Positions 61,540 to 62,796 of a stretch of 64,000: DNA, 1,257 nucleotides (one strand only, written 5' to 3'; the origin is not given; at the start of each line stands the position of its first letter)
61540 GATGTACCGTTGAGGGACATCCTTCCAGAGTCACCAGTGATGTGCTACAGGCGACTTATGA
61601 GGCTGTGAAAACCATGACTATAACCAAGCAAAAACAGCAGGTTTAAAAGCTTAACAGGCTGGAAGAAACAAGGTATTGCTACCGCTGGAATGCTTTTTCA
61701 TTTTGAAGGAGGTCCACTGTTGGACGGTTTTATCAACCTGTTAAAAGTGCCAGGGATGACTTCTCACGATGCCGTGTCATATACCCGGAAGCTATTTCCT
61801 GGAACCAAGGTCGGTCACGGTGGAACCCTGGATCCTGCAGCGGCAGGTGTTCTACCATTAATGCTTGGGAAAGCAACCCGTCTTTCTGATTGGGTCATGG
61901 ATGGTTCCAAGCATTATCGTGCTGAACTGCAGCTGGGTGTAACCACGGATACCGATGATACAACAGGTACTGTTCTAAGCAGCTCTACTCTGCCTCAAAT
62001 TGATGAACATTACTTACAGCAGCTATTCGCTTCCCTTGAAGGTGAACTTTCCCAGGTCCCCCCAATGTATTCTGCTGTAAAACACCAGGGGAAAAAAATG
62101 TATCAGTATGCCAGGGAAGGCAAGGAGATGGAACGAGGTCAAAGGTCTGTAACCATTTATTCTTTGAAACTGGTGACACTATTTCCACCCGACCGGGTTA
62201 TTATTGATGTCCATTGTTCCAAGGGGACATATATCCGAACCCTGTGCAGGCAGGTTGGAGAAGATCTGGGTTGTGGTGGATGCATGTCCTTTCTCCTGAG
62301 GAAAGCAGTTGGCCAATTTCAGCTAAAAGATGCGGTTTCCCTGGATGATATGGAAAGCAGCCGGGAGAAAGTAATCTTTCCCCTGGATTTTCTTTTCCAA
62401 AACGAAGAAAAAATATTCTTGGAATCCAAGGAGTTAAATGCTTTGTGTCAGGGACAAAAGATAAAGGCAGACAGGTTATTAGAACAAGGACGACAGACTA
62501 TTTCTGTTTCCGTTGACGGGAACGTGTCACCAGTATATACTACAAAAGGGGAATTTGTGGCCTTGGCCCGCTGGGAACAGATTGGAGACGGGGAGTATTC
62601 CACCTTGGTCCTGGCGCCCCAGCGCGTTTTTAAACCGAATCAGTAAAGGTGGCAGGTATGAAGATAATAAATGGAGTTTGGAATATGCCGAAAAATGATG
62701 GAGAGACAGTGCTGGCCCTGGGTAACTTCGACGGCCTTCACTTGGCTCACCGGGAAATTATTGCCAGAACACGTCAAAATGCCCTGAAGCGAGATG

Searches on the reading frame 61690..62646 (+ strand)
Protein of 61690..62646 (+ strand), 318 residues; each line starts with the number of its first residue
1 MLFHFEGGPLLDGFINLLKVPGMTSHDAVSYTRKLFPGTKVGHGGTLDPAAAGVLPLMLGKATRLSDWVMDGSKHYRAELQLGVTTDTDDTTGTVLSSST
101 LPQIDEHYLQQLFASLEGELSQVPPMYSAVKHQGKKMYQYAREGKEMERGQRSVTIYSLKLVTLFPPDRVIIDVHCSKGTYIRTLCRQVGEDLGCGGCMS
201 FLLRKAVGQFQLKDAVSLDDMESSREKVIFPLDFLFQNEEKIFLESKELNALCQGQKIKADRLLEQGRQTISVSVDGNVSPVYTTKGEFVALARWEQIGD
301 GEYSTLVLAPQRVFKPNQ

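Call 77: find_encoding_contigs(protein=window:61690-62646:+, flank=10000, max_places=2)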
Protein window:61690-62646:+ (318 aa): 1 contig read that carries it; 1 place shown.
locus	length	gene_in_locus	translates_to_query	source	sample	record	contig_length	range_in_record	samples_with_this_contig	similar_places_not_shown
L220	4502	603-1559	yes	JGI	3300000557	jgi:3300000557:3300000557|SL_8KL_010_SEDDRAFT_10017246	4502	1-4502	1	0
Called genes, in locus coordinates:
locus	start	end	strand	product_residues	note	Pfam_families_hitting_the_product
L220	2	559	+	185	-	?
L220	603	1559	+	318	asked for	PF01509:TruB_N, PF16198:TruB_C_2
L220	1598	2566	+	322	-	PF06574:FAD_syn, PF01687:Flavokinase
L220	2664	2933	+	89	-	PF00312:Ribosomal_S15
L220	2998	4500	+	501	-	?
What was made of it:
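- Tried and rejected: The look-up returned only a 4.5-kb contig (call 77).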
